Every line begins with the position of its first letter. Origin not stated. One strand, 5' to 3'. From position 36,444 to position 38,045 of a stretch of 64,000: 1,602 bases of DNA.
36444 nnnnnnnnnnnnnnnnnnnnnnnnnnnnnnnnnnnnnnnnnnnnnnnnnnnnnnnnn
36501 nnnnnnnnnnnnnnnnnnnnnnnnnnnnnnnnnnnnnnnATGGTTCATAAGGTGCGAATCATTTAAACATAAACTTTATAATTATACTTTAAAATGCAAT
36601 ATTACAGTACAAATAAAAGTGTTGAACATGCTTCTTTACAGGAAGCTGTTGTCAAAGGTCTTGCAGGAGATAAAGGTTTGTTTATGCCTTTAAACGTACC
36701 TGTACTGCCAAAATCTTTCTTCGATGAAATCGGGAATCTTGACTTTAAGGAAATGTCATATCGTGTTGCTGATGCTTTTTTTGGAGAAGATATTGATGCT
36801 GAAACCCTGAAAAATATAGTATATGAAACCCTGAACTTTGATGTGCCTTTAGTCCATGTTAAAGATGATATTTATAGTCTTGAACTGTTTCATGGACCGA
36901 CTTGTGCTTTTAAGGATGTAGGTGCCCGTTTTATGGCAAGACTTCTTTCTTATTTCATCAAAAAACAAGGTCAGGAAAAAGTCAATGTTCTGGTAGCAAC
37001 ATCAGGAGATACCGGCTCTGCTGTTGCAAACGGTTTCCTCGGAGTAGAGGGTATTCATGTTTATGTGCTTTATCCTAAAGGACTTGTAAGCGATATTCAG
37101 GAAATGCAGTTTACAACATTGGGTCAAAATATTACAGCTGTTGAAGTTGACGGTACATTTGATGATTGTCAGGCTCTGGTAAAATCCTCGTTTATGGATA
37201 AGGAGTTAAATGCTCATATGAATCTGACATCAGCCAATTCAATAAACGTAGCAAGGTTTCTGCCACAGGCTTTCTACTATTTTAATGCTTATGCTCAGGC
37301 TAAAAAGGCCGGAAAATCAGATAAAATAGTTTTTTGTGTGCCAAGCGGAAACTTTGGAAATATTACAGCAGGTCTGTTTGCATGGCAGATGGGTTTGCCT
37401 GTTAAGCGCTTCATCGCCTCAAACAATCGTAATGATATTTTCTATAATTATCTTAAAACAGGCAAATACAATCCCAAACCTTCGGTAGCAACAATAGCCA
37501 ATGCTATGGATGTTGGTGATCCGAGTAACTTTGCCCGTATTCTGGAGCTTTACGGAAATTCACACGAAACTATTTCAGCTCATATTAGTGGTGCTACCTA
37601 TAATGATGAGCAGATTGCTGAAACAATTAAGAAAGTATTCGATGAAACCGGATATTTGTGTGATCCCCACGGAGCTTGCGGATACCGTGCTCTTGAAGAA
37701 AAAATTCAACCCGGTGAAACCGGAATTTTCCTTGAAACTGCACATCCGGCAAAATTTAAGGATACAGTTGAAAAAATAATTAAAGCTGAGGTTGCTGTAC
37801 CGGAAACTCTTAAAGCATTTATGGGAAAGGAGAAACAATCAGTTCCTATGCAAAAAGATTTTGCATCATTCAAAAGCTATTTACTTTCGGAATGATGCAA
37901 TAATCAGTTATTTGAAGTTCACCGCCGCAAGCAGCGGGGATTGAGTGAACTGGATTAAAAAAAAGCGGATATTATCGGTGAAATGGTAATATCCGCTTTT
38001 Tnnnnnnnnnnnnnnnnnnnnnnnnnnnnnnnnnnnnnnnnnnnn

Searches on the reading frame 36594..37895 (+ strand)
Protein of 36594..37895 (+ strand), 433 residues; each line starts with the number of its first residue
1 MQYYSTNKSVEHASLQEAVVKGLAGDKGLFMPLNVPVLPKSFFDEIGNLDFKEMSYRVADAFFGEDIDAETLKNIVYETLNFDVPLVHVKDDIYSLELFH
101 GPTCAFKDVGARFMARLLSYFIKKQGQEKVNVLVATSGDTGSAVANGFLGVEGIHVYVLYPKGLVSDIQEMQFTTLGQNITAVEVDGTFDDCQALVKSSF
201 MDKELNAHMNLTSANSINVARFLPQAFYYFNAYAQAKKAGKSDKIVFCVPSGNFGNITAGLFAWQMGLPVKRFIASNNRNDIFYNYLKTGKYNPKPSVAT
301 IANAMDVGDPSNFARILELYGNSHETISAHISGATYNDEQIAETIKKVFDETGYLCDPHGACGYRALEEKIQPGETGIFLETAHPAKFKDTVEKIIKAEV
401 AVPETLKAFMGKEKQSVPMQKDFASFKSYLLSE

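Call 64: find_encoding_contigs(protein=window:36594-37895:+, flank=1500, max_places=10)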
Protein window:36594-37895:+ (433 aa): 6 contigs read that carry it; 6 places shown.
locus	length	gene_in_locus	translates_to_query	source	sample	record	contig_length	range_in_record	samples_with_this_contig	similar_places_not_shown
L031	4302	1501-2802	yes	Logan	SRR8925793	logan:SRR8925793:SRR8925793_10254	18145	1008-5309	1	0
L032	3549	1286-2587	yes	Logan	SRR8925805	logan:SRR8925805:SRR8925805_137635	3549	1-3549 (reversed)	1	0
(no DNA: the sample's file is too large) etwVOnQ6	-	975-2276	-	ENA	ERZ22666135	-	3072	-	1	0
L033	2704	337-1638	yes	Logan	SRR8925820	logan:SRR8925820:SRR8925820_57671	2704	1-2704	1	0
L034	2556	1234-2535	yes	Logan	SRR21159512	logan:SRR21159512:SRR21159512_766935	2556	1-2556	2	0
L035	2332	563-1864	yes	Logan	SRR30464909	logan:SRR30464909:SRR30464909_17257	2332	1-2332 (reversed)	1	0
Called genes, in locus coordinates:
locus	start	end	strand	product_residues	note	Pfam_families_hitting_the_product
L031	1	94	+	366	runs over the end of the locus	?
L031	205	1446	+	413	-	PF01676:Metalloenzyme, PF10143:PhosphMutase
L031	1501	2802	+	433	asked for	PF14821:Thr_synth_N, PF00291:PALP, PF24857:THR4_C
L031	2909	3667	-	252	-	PF02153:PDH_N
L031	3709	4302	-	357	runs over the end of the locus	PF00793:DAHP_synth_1, PF01817:CM_2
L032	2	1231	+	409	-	?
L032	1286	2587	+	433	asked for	PF14821:Thr_synth_N, PF00291:PALP, PF24857:THR4_C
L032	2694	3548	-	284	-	?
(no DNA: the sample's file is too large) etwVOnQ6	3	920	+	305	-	?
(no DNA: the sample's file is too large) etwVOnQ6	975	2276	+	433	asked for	PF14821:Thr_synth_N, PF00291:PALP, PF24857:THR4_C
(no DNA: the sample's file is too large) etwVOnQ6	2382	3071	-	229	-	?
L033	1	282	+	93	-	?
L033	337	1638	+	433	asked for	PF14821:Thr_synth_N, PF00291:PALP, PF24857:THR4_C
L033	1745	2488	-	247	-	PF02153:PDH_N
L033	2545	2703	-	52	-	?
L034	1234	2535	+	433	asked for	PF14821:Thr_synth_N, PF00291:PALP, PF24857:THR4_C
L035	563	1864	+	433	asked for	PF14821:Thr_synth_N, PF00291:PALP, PF24857:THR4_C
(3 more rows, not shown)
